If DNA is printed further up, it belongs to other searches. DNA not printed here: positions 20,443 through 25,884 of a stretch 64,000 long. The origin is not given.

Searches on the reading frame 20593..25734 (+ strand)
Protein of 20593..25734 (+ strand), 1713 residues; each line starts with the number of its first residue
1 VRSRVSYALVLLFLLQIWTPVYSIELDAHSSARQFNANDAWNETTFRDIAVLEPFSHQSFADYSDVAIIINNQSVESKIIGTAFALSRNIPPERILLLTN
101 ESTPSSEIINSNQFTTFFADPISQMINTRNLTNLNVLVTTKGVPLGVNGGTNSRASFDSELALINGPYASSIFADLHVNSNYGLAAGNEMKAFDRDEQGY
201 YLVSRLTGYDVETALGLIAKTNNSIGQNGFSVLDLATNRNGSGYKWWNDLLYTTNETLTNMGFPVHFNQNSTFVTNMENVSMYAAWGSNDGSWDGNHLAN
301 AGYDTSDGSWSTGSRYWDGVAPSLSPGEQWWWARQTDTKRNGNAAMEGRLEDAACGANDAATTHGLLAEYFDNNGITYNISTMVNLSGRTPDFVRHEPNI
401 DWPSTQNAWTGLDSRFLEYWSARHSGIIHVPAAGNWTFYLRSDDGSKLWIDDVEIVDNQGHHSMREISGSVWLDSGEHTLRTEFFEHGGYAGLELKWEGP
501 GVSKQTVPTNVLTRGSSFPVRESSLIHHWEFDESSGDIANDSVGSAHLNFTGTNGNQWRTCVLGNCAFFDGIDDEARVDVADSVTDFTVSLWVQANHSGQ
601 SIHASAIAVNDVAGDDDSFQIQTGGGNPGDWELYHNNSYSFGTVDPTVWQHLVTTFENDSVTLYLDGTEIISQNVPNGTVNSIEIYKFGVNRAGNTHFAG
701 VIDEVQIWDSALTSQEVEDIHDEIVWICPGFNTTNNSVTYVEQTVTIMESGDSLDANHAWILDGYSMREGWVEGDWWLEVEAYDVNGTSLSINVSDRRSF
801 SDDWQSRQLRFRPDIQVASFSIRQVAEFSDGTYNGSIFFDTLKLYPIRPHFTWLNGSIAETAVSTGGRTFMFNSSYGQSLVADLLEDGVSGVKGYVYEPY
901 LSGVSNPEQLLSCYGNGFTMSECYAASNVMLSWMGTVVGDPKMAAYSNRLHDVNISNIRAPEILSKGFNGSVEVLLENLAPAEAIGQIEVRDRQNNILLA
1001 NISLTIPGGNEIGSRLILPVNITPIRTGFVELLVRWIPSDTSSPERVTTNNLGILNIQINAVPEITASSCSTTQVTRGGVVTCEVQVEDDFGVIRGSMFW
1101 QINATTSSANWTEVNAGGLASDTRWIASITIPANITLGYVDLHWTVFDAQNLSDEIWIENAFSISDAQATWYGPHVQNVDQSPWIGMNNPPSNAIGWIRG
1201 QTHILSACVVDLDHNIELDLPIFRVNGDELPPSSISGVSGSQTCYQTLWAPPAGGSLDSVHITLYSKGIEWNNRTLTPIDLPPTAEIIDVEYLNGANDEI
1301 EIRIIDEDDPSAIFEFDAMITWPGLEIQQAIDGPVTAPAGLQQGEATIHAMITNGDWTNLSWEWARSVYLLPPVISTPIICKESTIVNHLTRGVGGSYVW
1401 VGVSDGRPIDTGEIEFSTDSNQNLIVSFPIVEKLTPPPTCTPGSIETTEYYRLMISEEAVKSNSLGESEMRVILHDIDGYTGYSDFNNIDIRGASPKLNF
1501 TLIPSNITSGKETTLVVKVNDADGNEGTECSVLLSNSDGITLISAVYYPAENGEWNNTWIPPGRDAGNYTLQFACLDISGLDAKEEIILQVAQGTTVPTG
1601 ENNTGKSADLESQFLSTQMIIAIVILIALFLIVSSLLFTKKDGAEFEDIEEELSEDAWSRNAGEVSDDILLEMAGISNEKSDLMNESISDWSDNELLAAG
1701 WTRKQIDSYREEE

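Call 11: search_protein_families(library=pfam, proteins=[window:20593-25734:+], max_evalue=0.001)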
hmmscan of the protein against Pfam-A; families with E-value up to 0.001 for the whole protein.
window:20593-25734:+ (1713 aa): 2 families
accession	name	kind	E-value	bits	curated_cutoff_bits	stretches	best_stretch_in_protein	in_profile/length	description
PF13385.13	Laminin_G_3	-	4.3e-20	72.8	27.6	1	583-717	15-150/151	Concanavalin A-like lectin/glucanases superfamily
PF07691.17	PA14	-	3.6e-16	59.7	24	1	417-508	43-144/147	PA14 domain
